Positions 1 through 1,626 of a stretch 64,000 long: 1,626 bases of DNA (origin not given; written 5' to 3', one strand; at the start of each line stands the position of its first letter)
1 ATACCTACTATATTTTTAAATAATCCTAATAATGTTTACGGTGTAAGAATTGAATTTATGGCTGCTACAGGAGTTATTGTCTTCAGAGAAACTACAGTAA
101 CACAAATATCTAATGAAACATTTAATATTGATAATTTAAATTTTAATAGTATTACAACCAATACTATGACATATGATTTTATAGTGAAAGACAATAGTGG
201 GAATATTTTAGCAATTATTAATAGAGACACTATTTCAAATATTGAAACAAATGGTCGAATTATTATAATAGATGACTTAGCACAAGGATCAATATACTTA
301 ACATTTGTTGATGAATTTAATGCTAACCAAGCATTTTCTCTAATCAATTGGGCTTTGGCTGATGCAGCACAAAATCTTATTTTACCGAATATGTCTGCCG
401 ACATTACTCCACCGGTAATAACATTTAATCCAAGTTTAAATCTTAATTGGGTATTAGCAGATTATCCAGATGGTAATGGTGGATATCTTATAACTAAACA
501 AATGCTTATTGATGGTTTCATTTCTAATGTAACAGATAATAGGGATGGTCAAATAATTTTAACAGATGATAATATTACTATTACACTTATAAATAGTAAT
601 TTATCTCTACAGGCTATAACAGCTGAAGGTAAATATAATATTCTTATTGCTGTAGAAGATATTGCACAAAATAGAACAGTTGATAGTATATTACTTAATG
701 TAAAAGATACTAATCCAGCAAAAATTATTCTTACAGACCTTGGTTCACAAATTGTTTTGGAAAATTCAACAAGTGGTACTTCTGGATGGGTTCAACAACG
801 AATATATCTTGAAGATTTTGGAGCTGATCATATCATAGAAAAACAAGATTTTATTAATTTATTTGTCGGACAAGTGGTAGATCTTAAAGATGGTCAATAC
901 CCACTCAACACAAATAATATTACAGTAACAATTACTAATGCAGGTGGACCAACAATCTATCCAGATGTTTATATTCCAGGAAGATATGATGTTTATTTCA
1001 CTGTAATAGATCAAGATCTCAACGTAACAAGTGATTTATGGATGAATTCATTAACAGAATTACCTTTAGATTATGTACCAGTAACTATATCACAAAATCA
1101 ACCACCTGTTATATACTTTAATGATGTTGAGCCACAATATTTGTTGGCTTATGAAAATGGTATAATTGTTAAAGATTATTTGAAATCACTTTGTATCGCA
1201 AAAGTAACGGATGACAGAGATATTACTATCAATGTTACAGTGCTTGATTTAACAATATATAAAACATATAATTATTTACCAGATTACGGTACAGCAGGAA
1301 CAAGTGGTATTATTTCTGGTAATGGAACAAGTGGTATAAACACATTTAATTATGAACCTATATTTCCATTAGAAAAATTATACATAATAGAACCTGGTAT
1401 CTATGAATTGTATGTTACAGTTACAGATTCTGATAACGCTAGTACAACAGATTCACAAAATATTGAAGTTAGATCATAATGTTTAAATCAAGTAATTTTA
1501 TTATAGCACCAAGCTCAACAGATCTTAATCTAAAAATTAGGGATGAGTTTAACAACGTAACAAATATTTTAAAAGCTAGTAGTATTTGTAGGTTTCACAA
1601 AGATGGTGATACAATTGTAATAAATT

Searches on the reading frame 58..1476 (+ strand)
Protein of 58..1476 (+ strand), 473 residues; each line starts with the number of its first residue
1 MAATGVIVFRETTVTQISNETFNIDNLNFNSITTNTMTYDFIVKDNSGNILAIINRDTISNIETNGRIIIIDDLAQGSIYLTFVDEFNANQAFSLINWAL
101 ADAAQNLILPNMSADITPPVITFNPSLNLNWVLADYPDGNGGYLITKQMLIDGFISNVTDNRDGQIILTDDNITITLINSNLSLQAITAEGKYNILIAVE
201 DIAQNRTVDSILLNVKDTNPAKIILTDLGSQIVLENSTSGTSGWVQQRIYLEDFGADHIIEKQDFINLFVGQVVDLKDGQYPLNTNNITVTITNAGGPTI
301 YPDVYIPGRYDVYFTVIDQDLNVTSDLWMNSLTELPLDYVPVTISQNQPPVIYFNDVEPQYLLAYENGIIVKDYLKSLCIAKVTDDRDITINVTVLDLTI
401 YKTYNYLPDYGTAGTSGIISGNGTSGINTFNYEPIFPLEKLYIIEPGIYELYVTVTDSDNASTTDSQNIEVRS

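Call 6: search_protein_families(library=pfam, proteins=[window:58-1476:+], max_evalue=1)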
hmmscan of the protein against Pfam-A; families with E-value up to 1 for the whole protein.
window:58-1476:+ (473 aa): 7 families
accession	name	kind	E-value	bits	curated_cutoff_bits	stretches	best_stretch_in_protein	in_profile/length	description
PF22352.2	K319L-like_PKD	-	0.0015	18.9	27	1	445-471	58-84/84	K319L-like, PKD domain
PF15418.12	DUF4625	-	0.032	15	27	0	444-471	103-130/131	Domain of unknown function (DUF4625)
PF18911.6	PKD_4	-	0.036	14.5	27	1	445-471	58-85/85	PKD domain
PF24107.1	DUF7382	-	0.065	13.6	27.4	0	302-320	12-30/65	Domain of unknown function (DUF7382)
PF15072.12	HROB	-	0.22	11.9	30.8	0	31-62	12-44/85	Homologous recombination OB-fold protein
PF20251.4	Big_14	-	0.93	9.9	27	0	272-299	5-32/104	Bacterial Ig-like domain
PF16403.11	Bact_surface_Ig-like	-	0.96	10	27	0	445-471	45-71/71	Bacterial surface protein, Ig-like domain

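Call 7: search_protein_families(library=phrogs, proteins=[window:58-1476:+], max_evalue=0.1)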
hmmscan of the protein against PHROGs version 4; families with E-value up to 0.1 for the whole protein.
window:58-1476:+ (473 aa): 0 families
